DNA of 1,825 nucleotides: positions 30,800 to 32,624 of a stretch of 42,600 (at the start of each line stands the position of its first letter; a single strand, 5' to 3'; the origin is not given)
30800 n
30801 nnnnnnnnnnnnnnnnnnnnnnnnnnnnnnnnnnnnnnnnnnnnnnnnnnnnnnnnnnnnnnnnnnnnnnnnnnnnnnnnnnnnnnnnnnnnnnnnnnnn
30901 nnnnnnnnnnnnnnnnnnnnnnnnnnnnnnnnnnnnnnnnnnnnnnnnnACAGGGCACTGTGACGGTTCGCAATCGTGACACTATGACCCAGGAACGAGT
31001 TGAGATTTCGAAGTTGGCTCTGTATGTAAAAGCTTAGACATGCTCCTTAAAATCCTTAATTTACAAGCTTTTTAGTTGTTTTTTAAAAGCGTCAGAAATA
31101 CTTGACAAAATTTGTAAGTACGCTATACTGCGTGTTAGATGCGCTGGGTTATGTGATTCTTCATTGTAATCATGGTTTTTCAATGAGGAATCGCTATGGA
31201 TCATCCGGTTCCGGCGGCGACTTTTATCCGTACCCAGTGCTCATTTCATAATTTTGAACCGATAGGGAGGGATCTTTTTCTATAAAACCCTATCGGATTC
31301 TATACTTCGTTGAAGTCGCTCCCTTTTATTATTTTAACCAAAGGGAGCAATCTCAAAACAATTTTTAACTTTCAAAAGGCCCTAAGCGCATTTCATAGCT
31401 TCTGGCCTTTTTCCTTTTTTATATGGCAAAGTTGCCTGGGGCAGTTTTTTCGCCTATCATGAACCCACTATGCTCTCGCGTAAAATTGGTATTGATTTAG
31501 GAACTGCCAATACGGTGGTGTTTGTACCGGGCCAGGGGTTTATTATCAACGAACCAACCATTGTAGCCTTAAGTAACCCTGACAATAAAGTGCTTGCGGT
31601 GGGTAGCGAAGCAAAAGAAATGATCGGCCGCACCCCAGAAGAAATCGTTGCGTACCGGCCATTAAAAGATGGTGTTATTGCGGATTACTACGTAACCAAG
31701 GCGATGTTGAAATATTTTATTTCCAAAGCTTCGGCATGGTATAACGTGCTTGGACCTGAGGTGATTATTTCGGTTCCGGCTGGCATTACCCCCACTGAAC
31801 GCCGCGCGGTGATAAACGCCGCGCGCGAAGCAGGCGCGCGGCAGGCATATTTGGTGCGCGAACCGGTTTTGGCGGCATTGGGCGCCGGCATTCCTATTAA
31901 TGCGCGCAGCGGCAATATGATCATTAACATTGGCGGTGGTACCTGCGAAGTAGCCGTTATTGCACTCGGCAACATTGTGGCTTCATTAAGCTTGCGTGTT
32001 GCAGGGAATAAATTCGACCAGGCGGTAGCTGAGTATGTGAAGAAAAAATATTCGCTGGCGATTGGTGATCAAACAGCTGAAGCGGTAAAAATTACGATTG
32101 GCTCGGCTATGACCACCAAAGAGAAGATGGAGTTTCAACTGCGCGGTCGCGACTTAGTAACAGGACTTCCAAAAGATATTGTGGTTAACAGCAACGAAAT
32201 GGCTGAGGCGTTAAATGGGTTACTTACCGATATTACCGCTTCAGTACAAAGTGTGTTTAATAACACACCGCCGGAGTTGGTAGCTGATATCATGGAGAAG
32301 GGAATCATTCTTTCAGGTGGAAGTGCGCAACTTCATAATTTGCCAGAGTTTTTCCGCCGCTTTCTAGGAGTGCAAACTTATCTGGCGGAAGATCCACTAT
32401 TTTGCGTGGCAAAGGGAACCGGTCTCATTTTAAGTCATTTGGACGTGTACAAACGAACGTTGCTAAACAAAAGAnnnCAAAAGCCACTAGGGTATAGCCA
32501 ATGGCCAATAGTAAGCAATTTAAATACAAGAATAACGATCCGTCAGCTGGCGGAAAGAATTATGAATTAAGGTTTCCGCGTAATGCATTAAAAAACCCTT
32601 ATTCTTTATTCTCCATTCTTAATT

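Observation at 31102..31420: Standalone structured transcript upstream of mreB carries a 29-aa family-like micro-ORF with a sequestered SD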

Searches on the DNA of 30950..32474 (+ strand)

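Call 6: search_rna_families(source=window, start=30950, end=31550, threshold=evalue, max_evalue=10, show_alignments=3)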
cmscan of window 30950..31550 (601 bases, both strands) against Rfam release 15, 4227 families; matches with E-value up to 10: 5.
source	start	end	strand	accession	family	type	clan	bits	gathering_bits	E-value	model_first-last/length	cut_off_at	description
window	31311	31467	-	RF02431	SpF22_sRNA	Gene; sRNA;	-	26.3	55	0.0059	1-140/140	no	Streptococcus sRNA SpF22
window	31305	31361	+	RF03731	mir-7371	Gene; miRNA;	-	20.7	62.6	0.51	1-59/59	no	mir-7371 microRNA precursor family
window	31287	31380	-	RF04150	MIR2655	Gene; miRNA;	-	15.4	122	6.9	1-267/267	no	MIR2655 microRNA precursor family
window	31249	31363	-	RF00586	SNORA12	Gene; snRNA; snoRNA; HACA-box;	-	14.8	45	2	1-148/148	no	Small nucleolar RNA SNORA12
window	31180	31257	-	RF01209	snR76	Gene; snRNA; snoRNA; CD-box;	CL00071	14.3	55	6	1-101/101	no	Small nucleolar RNA snR76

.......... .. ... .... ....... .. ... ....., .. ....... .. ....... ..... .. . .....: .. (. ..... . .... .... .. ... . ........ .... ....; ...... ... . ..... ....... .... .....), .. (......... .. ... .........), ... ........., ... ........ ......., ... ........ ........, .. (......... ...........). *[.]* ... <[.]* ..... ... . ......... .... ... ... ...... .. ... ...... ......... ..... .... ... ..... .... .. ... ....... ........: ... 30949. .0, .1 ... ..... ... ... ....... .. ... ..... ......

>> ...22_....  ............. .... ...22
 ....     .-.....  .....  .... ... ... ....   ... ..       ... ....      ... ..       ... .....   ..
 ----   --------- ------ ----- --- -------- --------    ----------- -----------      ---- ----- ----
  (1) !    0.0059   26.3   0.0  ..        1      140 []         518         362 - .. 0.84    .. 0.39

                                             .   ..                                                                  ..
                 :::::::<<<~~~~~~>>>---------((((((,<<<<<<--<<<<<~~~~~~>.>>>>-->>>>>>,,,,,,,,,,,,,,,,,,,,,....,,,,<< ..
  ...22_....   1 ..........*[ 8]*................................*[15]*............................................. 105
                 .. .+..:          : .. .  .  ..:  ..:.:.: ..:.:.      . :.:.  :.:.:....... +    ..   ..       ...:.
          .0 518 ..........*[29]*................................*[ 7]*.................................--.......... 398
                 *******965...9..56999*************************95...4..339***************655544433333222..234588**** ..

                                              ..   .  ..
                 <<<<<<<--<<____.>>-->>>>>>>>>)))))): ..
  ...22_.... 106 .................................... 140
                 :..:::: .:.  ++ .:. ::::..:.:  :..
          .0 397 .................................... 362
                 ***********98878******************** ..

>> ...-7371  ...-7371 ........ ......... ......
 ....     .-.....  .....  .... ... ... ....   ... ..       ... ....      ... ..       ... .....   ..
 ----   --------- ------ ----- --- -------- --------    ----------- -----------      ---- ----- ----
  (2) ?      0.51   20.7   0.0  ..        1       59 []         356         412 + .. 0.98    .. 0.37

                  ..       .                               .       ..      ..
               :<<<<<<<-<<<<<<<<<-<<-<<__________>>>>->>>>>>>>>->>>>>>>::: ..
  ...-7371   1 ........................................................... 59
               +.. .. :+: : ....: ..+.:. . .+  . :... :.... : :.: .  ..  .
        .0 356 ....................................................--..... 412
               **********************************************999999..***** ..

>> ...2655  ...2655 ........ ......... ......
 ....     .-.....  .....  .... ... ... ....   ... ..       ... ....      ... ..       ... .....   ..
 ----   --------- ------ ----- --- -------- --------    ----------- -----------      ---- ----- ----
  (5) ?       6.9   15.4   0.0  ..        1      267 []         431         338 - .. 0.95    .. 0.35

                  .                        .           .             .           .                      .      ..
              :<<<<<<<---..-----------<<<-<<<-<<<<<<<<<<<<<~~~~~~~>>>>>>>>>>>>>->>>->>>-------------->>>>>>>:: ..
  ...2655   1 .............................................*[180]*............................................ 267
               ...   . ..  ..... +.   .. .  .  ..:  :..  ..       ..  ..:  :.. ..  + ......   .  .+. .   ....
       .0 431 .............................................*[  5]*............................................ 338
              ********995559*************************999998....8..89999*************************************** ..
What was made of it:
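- On Any Rfam 15 family: For 30950-31550 at E up to 10, the best hit is SpF22 on the minus strand at 26.3 bits against a gathering score of 55 (call 6).
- On 6S RNA: There is no Rfam 6S hit at E up to 10 (call 6).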

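Call 19: search_rna_families(sources=[L001, L002, L003, L005, L006, L007, L014, L018, L019, L021, L024, L031, L033, L013, L016, L020, L029, L011, L030, L040], threshold=gathering)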
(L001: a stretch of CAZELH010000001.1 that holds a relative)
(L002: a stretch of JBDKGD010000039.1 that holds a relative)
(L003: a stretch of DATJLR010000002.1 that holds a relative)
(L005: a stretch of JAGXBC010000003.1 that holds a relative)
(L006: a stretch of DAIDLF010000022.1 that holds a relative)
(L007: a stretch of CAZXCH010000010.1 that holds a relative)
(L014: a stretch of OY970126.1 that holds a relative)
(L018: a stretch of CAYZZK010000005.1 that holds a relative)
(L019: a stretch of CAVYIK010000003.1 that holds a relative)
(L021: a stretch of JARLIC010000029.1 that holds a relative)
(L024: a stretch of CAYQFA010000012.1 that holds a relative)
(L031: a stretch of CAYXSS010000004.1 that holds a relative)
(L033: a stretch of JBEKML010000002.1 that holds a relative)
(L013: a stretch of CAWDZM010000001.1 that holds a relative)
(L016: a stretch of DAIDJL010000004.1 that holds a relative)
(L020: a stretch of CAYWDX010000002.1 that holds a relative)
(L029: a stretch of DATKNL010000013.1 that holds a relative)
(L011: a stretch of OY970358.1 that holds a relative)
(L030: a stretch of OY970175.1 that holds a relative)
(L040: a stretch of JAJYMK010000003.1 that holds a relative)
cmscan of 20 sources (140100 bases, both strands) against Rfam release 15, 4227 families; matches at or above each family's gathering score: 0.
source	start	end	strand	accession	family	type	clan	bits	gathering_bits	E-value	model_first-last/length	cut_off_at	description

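Call 50: search_rna_families(source=L163, start=2080, end=2510, threshold=evalue, max_evalue=5)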
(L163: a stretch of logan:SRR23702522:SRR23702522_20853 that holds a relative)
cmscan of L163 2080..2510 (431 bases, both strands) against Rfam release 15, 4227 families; matches with E-value up to 5: 4.
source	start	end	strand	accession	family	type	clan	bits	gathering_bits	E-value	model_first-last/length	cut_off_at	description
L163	2158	2223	-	RF00480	HIV_FE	Cis-reg; frameshift_element;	-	20.1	45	1.9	1-52/52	no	HIV Ribosomal frameshift signal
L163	2113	2223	-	RF00834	mir-268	Gene; miRNA;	-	17.5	47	2.3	1-89/89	no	mir-268 microRNA precursor family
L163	2298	2405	+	RF01630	ceN40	Gene; snRNA; snoRNA; CD-box;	-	12.1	35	3.7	1-123/123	no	Nematode snoRNA ceN40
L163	2303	2335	+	RF01136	sR28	Gene; snRNA; snoRNA; CD-box;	-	10.8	39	2.5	1-55/55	no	Small nucleolar RNA sR28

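Call 51: search_rna_families(source=L001, start=2570, end=3010, threshold=evalue, max_evalue=5)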
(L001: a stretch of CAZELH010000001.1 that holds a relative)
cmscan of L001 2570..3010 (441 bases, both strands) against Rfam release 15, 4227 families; matches with E-value up to 5: 3.
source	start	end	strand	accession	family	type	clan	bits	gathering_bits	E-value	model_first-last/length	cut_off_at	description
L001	2727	2820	+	RF01075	TLS-PK1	Cis-reg;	-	19.7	80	0.14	1-97/97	no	Pseudoknot of tRNA-like structure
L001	2948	2984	+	RF01329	CRISPR-DR15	Gene; CRISPR;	-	18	36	0.6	1-37/37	no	CRISPR RNA direct repeat element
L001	2635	2708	+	RF03686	mir-9424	Gene; miRNA;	-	17.3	90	0.88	1-68/68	no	mir-9424 microRNA precursor family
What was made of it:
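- On Any Rfam 15 family: The counterpart units in L163 and L001 give only weak chance-level matches, none near a gathering score (calls 50, 51).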

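Call 60: search_rna_families(sources=[L129, L007, L021, L057, L016, L013, L020, L022, L027, L009, L098, L107, L125, L126, L114, L116, L092, L097, L094, L159], threshold=gathering)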
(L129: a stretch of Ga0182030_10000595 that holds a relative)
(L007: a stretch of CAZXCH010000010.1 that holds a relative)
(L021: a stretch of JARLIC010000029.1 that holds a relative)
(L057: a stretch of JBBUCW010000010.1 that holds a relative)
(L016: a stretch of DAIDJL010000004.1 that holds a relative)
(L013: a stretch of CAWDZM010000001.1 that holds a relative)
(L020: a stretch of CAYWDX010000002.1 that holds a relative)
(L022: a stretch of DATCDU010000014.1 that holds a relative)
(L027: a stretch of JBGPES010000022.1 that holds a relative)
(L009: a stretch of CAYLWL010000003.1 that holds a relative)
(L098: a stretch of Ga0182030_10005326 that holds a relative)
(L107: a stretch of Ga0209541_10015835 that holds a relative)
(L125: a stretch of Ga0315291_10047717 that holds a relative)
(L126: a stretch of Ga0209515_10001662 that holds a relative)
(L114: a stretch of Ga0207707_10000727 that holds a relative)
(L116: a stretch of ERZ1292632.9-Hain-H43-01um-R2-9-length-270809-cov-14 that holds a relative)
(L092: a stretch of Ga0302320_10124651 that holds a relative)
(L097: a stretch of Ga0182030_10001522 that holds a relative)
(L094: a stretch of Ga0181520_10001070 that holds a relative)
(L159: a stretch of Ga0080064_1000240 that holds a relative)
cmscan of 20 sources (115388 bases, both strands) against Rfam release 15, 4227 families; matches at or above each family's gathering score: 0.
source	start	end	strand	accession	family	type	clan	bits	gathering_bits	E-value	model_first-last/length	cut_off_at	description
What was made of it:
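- On Any Rfam 15 family: 40 relatives' loci give no match at gathering threshold (calls 19, 60).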

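Call 64: build_rna_model(alignment_id=A6)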
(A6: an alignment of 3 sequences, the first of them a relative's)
Model R1 built from alignment A6 (3 sequences, 107 columns); structure: RNAalifold consensus.
model positions 105; base pairs 17; branch points 0; effective number of sequences 1.3; information 0.591 bits per position. Calibrated on 0.2 Mb of random sequence (short: E-values are rough).
structure used (alignment columns):
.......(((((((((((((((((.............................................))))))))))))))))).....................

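Call 65: search_with_rna_model(model_id=R1, sources=[window, L001, L173, L008, L129], filters=off, max_evalue=10, show_alignments=3)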
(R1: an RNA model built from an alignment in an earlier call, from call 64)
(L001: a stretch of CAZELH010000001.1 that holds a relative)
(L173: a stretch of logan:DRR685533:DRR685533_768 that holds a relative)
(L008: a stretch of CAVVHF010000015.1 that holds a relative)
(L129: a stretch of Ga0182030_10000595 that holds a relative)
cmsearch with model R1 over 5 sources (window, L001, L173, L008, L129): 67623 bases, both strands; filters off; matches with E-value up to 10: 14.
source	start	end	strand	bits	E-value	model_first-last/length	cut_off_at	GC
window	11337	11442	+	18.3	0.14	1-105/105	no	0.32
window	13390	13491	-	16.1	0.47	1-105/105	no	0.39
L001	6509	6569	-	15.7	0.58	1-105/105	no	0.31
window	14318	14424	-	14.9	0.9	1-105/105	no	0.44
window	9849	9902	-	14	1.6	1-105/105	no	0.37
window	1728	1795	-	13.5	2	1-105/105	no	0.38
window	36231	36293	+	12.3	3.9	1-105/105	no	0.33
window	4895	5003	+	12.2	4.1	1-105/105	no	0.28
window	12454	12565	-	11.8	5.1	1-105/105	no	0.38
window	20840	20920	-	11.8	5.2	1-105/105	no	0.27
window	24487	24535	-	11.8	5.2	1-105/105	no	0.39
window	41737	41790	+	11.4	6.6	1-105/105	no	0.41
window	39860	39950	-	11.3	6.9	1-105/105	no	0.41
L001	6506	6534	+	10.7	9.9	1-105/105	no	0.31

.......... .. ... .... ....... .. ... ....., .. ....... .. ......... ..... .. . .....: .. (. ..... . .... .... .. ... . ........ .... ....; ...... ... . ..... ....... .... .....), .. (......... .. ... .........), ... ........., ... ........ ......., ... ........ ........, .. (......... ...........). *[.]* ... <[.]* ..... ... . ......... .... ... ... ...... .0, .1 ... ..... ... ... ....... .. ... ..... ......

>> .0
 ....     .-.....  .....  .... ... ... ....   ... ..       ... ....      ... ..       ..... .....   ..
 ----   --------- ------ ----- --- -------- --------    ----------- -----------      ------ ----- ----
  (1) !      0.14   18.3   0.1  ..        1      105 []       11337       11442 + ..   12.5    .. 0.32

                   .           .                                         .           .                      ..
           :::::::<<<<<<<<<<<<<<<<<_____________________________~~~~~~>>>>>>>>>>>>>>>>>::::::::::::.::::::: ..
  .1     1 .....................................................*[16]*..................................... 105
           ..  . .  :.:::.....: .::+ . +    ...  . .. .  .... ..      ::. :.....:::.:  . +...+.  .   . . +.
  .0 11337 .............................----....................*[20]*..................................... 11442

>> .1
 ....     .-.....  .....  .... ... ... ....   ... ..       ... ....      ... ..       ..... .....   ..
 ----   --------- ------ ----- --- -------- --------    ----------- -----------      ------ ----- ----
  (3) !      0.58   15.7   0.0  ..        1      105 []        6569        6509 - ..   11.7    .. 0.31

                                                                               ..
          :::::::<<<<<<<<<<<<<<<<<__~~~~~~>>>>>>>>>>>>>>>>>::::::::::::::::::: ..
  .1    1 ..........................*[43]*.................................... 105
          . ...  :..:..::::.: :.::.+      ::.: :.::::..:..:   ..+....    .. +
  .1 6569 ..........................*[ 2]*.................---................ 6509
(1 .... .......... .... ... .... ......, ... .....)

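Call 66: search_dna_similar(query=window:31090-31430:+, collection=phages, mode=distant, max_evalue=0.01, max_rows=5)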
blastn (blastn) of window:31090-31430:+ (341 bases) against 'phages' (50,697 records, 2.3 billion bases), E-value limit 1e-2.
No match.

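Call 67: search_dna_similar(query=window:31090-31430:+, collection=plasmids, mode=distant, max_evalue=0.01, max_rows=5)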
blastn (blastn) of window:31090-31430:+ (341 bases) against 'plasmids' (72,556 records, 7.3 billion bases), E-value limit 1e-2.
No match.
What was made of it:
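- There is no match in the phage or plasmid collections (calls 66, 67).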

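Call 74: build_rna_model(alignment_id=A7, structure=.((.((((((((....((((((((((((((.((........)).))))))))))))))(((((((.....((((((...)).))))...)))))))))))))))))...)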
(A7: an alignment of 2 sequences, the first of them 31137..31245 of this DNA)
Model R2 built from alignment A7 (2 sequences, 109 columns); structure: as given.
model positions 109; base pairs 39; branch points 1; effective number of sequences 0.6; information 0.591 bits per position. Calibrated on 0.2 Mb of random sequence (short: E-values are rough).
structure used (alignment columns):
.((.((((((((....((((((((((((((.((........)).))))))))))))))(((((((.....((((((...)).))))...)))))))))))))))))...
